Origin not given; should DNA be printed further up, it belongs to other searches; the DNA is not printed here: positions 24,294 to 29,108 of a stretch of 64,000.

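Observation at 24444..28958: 1504-aa single-gene candidate defence protein: nuclease-like N-terminus, STAND-type P-loop, ~1000-aa HEAT-like sensor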

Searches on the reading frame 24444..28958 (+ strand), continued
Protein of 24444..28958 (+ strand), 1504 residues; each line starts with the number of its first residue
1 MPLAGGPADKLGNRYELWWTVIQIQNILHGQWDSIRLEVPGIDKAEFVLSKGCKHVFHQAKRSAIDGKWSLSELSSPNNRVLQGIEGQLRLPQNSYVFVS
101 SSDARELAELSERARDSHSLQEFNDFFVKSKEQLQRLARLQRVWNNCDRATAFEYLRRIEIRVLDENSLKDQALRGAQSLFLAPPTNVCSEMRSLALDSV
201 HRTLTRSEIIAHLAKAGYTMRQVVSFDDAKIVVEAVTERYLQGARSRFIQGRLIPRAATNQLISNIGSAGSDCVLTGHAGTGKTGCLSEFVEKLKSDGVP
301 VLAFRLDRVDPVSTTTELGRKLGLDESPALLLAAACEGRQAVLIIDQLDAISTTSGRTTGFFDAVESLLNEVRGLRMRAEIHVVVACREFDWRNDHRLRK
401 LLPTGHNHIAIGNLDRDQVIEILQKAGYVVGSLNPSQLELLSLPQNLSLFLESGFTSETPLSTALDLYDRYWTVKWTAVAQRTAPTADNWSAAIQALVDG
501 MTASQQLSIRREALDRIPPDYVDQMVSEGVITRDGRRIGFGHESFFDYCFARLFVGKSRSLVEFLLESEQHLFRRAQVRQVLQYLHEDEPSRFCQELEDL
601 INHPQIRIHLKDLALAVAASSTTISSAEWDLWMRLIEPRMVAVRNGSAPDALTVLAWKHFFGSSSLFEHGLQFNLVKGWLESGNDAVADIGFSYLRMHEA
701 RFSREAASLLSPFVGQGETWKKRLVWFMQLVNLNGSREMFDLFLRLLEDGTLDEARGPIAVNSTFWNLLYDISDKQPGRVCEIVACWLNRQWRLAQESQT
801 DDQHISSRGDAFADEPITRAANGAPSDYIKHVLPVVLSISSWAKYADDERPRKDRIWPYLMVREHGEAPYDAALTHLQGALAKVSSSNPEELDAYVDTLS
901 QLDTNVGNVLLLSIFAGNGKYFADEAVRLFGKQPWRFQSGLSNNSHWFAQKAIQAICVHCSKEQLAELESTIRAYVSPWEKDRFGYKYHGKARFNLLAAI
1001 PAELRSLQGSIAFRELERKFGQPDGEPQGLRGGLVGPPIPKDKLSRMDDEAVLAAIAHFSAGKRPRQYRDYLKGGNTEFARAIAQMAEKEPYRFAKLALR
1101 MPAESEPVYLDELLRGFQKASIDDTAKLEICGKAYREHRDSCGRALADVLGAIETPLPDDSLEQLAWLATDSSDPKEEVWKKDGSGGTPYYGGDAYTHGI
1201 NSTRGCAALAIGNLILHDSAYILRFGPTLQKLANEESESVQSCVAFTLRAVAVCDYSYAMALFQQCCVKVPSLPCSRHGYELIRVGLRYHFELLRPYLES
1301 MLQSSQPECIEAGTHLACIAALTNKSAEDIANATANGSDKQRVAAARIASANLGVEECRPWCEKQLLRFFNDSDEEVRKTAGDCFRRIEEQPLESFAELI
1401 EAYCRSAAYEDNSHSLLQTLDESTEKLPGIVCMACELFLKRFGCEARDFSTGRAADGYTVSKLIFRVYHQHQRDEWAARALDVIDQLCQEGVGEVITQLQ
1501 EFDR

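Call 22: find_related_loci(query=A1, collection=genome_contigs, flank=10000)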
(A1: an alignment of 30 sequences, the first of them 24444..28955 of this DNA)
Query A1 (1504 aa) in genome_contigs; peptide patterns used: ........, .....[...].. (x = any residue, [..] = any of these).
113 stretches matched a pattern; 101 encode a relative of the query (tblastn E <= 1e-3); the best 80 are kept; 79 distinct loci.
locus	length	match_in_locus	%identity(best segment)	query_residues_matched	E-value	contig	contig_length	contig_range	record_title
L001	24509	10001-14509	58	1-1504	0e+0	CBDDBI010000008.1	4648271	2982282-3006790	MAG: uncultured Granulicella sp. isolate 00e40aba-00b0-44f7-83e1-f3894d139521 genome assembly, contig: ctg132445, whole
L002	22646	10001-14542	45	1-1504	0e+0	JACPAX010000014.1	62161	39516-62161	MAG: Candidatus Omnitrophota bacterium isolate NC_groundwater_242_Ag_S-0.2um_58_8 S5_GD2017_2_S2_scaffold_915, whole gen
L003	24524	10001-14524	47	1-1504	0e+0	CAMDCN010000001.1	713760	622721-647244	MAG: Candidatus Sulfopaludibacter sp. SbA3 isolate MiH-16apr19-209 genome assembly, contig: MiH-16apr19-C1, whole genome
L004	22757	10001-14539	46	1-1504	0e+0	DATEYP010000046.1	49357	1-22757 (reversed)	MAG TPA_asm: Acidiferrobacterales bacterium isolate SMAG_U8448 k141_764697, whole genome shotgun sequence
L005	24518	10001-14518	46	1-1504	0e+0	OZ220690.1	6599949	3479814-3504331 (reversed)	MAG: Candidatus Latescibacterota bacterium isolate 4544edd8-ea3d-4877-aa30-594cc490bc13 genome assembly, chromosome: 1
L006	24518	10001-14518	45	1-1504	0e+0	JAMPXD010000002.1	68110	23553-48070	MAG: Geobacteraceae bacterium isolate R2F_R2FSRR_metabat.21 R2F_C194, whole genome shotgun sequence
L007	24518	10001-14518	46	1-1504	0e+0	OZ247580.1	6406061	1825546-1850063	MAG: Candidatus Latescibacterota bacterium isolate 34bd4037-9faa-49cb-aada-cae4c411e00c genome assembly, chromosome: 1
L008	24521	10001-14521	45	1-1503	0e+0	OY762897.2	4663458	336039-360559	MAG: Candidatus Binatia bacterium isolate 08c4157d-86a7-49cc-8b26-f3076a3ae996 genome assembly, chromosome: 1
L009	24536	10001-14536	45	1-1504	0e+0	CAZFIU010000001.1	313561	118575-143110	MAG TPA_asm: uncultured Syntrophobacterales bacterium isolate SRP109090_co2_231 genome assembly, contig: NODE_10_length_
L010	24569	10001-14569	45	1-1504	0e+0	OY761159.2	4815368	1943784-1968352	MAG: Candidatus Binatia bacterium isolate a3054953-5fa8-48fb-90a5-e173aac96f7a genome assembly, chromosome: 1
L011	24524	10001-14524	45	1-1504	0e+0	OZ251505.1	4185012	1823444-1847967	MAG: uncultured Candidatus Binatia bacterium isolate 3702f2bb-6743-416a-8e02-efa82259b27a genome assembly, chromosome: 1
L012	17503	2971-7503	45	1-1504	0e+0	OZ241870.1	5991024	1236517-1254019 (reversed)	MAG: Gammaproteobacteria bacterium isolate ca35ea08-545d-4259-bb59-35f508f037d2 genome assembly, chromosome: 1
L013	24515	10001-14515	45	1-1504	0e+0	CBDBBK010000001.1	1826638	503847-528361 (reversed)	MAG: Vicinamibacterales bacterium isolate d813070e-d522-4825-9428-f92955092b71 genome assembly, contig: contig_1, whole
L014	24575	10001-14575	44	1-1504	0e+0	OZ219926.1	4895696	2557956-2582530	MAG: Thermodesulfobacteriota bacterium isolate 21442c6b-cc68-4f82-8039-a5361455a999 genome assembly, chromosome: 3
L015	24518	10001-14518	44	1-1504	0e+0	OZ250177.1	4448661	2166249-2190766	MAG: Candidatus Multivorans sp. isolate 36e5008e-f582-4c91-8c3b-5baff8031e1a genome assembly, chromosome: 1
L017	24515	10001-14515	44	1-1504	0e+0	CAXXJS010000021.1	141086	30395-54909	MAG: Candidatus Latescibacterota bacterium isolate d54d2296-71c2-45af-80d9-7212e301404d genome assembly, contig: contig_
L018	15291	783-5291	44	1-1504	0e+0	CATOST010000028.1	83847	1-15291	MAG: uncultured Acidobacteriota bacterium isolate 29631d16-d1f7-496d-a963-fe4325465614 genome assembly, contig: contig_2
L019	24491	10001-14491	44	1-1504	0e+0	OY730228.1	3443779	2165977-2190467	MAG: Alphaproteobacteria bacterium isolate 64c7ca25-a9be-4dae-95e9-b727d493ec1e genome assembly, chromosome: 1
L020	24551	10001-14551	44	1-1504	0e+0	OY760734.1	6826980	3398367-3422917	MAG: Vicinamibacterales bacterium isolate 10b48155-431e-4809-9d43-759f23ff96f9 genome assembly, chromosome: 1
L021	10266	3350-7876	43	3-1504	0e+0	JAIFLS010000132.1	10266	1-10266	MAG: bacterium isolate bin_212 scaffold_9780, whole genome shotgun sequence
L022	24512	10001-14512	44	1-1504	0e+0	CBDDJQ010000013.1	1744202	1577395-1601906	MAG: Vicinamibacterales bacterium isolate 129384ec-5128-4c8d-99b8-9bb019431b25 genome assembly, contig: contig_13, whole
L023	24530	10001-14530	45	1-1504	0e+0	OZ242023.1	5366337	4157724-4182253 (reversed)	MAG: Gammaproteobacteria bacterium isolate bb6fca1c-7aa0-4b6b-ab67-8beeb69306b8 genome assembly, chromosome: 1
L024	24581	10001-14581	45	1-1504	0e+0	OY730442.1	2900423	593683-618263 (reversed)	MAG: Arenicellales bacterium isolate a2271f91-884a-4664-afb6-7c1ea3e8873e genome assembly, chromosome: 1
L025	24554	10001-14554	44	1-1504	0e+0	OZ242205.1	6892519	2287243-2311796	MAG: Vicinamibacterales bacterium isolate eeb0043e-0032-4cf8-a264-719f6bba5173 genome assembly, chromosome: 1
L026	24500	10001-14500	42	1-1504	0e+0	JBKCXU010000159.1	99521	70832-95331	MAG: Betaproteobacteria bacterium isolate samp_2065_metabat2_129 samp_2065_1192748, whole genome shotgun sequence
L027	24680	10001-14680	41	1-1504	0e+0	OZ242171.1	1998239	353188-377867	MAG: Gammaproteobacteria bacterium isolate 00cd0c7f-e825-4781-ad78-30b0695bc427 genome assembly, chromosome: 1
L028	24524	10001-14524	46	1-1504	0e+0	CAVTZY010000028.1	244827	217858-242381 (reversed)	MAG: Terriglobia bacterium isolate MFD04408.bin.2.106 genome assembly, contig: contig_36483, whole genome shotgun sequen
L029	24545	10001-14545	44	1-1504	0e+0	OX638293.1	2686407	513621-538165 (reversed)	MAG: Rhodothermales bacterium isolate 042ea3ce-0ccb-4c6a-82ee-eaa32ce74e6d genome assembly, chromosome: 1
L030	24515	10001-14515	44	1-1504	0e+0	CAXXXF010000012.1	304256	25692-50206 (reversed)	MAG: Candidatus Latescibacterota bacterium isolate cdc6522c-bbe9-4fa3-a52d-301d393956c9 genome assembly, contig: contig_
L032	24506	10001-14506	45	1-1504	0e+0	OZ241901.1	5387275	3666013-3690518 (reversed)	MAG: Gammaproteobacteria bacterium isolate 65898e9d-28f9-48af-9959-824c109e8cbf genome assembly, chromosome: 1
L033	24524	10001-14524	45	1-1504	0e+0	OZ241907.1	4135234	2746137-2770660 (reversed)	MAG: Spirochaetia bacterium isolate a6813188-a84a-44bb-94ea-091c6532f8ec genome assembly, chromosome: 1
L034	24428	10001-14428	40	1-1504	0e+0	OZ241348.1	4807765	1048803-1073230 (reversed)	MAG: Candidatus Azotimanducaceae bacterium isolate a9db2f7b-e227-4142-b8f7-1613535697ad genome assembly, chromosome: 1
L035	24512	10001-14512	39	1-1504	0e+0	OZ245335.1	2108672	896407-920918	MAG: Candidatus Oxydemutatoraceae bacterium isolate 54d75c65-e004-4b4c-ad08-27c8a9043495 genome assembly, chromosome: 1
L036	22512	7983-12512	43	3-1504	0e+0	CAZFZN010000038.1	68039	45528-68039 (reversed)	MAG TPA_asm: uncultured Akkermansia sp. isolate binchicken_co179_123 genome assembly, contig: NODE_1433_length_68039_cov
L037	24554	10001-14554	39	1-1504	0e+0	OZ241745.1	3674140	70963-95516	MAG: Alphaproteobacteria bacterium isolate 9b8f76ce-96b5-4b12-8313-006c5a740c9e genome assembly, chromosome: 1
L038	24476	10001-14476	40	1-1504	0e+0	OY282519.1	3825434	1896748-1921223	MAG: uncultured Pseudomonadales bacterium genome assembly, chromosome: 1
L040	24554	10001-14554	44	1-1504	0e+0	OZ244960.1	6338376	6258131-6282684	MAG: Candidatus Latescibacterota bacterium isolate 84ceb019-2832-410a-8319-f59b3e32517b genome assembly, chromosome: 1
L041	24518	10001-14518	44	3-1504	0e+0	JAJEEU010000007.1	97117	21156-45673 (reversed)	MAG: Vicinamibacteria bacterium isolate p16x34bins.50 k141_444873, whole genome shotgun sequence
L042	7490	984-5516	36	3-1504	0e+0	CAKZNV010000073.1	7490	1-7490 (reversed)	MAG TPA_asm: uncultured Rubritalea sp. isolate ERR2094166_bin.135_CONCOCT_v1.1_MAG genome assembly, contig: ERZ650164.94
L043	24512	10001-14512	41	1-1504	0e+0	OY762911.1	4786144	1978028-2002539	MAG: Thermoanaerobaculia bacterium isolate 14c23368-4dca-4d55-9b94-f295180eceef genome assembly, chromosome: 1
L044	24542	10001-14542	46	1-1504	0e+0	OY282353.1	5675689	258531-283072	MAG: uncultured Gammaproteobacteria bacterium genome assembly, chromosome: 1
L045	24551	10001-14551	36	3-1504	0e+0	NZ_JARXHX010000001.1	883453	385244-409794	Pelagicoccus sp. SDUM812002 scaffold_1_length=883454, whole genome shotgun sequence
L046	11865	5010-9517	54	1-1504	0e+0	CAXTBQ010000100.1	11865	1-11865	MAG TPA_asm: uncultured Terriglobus sp. isolate public_SRR14722305_metawrap_bin.1 genome assembly, contig: public_SRR147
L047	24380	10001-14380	42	1-1504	0e+0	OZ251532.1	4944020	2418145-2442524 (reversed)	MAG: Candidatus Azotimanducaceae bacterium isolate 57f058be-dce8-4abd-a7af-688bdaf99d17 genome assembly, chromosome: 1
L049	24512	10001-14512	44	1-1504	0e+0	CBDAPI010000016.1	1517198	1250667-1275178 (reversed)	MAG: Acidobacteriota bacterium isolate f35b9e99-e4d3-4cb6-9eee-81227bac6fb5 genome assembly, contig: contig_16, whole ge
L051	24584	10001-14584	44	1-1504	0e+0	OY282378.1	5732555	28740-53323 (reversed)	MAG: uncultured Gammaproteobacteria bacterium genome assembly, chromosome: 1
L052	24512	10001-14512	46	1-1504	0e+0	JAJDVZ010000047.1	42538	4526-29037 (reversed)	MAG: Candidatus Latescibacterota bacterium isolate jk18x22bins.75 k141_252128, whole genome shotgun sequence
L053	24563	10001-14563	44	1-1504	0e+0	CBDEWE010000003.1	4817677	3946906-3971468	MAG: uncultured Candidatus Binatia bacterium isolate a8241130-b51f-4fa7-9d5c-c617c4ae5504 genome assembly, contig: conti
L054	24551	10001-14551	44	1-1504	0e+0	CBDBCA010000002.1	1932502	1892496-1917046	MAG: Alphaproteobacteria bacterium isolate 48c0c1bc-ee5b-4fda-b559-4fcb29a961b4 genome assembly, contig: contig_2, whole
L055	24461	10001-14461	41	2-1504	0e+0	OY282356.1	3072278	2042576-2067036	MAG: Gemmatimonadota bacterium genome assembly, chromosome: 1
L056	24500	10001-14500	43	1-1504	0e+0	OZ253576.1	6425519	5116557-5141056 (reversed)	MAG: Vicinamibacterales bacterium isolate 6a0cd737-ee79-44fe-98ec-e457d3034484 genome assembly, chromosome: 1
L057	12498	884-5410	38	3-1504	0e+0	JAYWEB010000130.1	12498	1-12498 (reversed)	MAG: Chthoniobacter sp. isolate GL97_DN_concoct_74_sub GL97_DN_concoct_74_sub_129, whole genome shotgun sequence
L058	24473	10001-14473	42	1-1504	0e+0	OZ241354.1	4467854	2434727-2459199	MAG: Candidatus Azotimanducaceae bacterium isolate fd6274a0-af80-476c-b5c2-d40413de7012 genome assembly, chromosome: 1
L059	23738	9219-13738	44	1-1504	0e+0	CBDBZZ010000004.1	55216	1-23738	MAG: Bryobacterales bacterium isolate 74d63353-912c-4bc9-bbc2-a65f7fa8b3d4 genome assembly, contig: contig_4, whole geno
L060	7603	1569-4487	42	537-1504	0e+0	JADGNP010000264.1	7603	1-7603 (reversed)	MAG: Candidatus Sulfotelmatobacter sp. isolate Chersky.24_37 contig-100_3679, whole genome shotgun sequence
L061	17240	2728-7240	35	3-1504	0e+0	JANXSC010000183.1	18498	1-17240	MAG: Opitutaceae bacterium isolate 336R_metabat_45 336R_k141_420702, whole genome shotgun sequence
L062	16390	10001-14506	36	3-1504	0e+0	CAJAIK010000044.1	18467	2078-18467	MAG: uncultured Chlorobiaceae bacterium isolate E-4_bin-114 genome assembly, contig: bin-114:044/128, whole genome shotg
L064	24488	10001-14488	42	1-1504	0e+0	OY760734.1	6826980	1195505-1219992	MAG: Vicinamibacterales bacterium isolate 10b48155-431e-4809-9d43-759f23ff96f9 genome assembly, chromosome: 1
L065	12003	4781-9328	37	3-1504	0e+0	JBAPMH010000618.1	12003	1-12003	MAG: Chthoniobacterales bacterium isolate MFD03584_ilm_asm_bin2 k127_238346, whole genome shotgun sequence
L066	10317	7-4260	44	81-1504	0e+0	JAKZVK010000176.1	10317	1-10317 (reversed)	MAG: Bryobacterales bacterium isolate Langseth_MAG_00109 Langseth_MAG_00109_000000000176, whole genome shotgun sequence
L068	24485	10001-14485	43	3-1504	0e+0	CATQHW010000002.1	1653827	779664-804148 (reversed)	MAG: uncultured Spirochaetia bacterium isolate 66362a33-eddf-4579-992a-93dc3fc4ae3b genome assembly, contig: contig_2, w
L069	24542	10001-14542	44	1-1504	0e+0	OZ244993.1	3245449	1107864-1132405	MAG: Rhodothermales bacterium isolate ceceef6d-0efe-4d9a-b7e8-778d3fd0e989 genome assembly, chromosome: 1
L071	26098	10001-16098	42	1-1504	0e+0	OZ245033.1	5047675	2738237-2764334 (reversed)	MAG: Candidatus Multivorans sp. isolate ccabee53-d9e3-4e52-b566-adb1483e4997 genome assembly, chromosome: 1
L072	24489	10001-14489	47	1-1504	0e+0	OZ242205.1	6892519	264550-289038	MAG: Vicinamibacterales bacterium isolate eeb0043e-0032-4cf8-a264-719f6bba5173 genome assembly, chromosome: 1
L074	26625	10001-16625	38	204-1504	1e-171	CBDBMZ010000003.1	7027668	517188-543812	MAG: Vicinamibacterales bacterium isolate 5852b306-6763-4b4c-a466-03502f5c62f4 genome assembly, contig: contig_3, whole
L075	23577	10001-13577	44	1-1504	3e-163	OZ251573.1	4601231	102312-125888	MAG: Spirochaetia bacterium isolate 136ba4c7-3ba6-41ec-ab90-2fabde2105be genome assembly, chromosome: 1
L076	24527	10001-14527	36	3-1504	0e+0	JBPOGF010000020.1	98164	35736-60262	MAG: Akkermansiaceae bacterium isolate MAG_20 MAG_20_20, whole genome shotgun sequence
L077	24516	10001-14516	46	1-1504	0e+0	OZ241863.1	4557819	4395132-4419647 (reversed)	MAG: Spirochaetia bacterium isolate 5eda55f6-7d73-4064-946f-addbc1f4c2cc genome assembly, chromosome: 1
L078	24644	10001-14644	43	1-1504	0e+0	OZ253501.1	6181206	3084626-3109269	MAG: Candidatus Latescibacterota bacterium isolate f485d00f-16df-4488-a4d1-ddfd292eb512 genome assembly, chromosome: 1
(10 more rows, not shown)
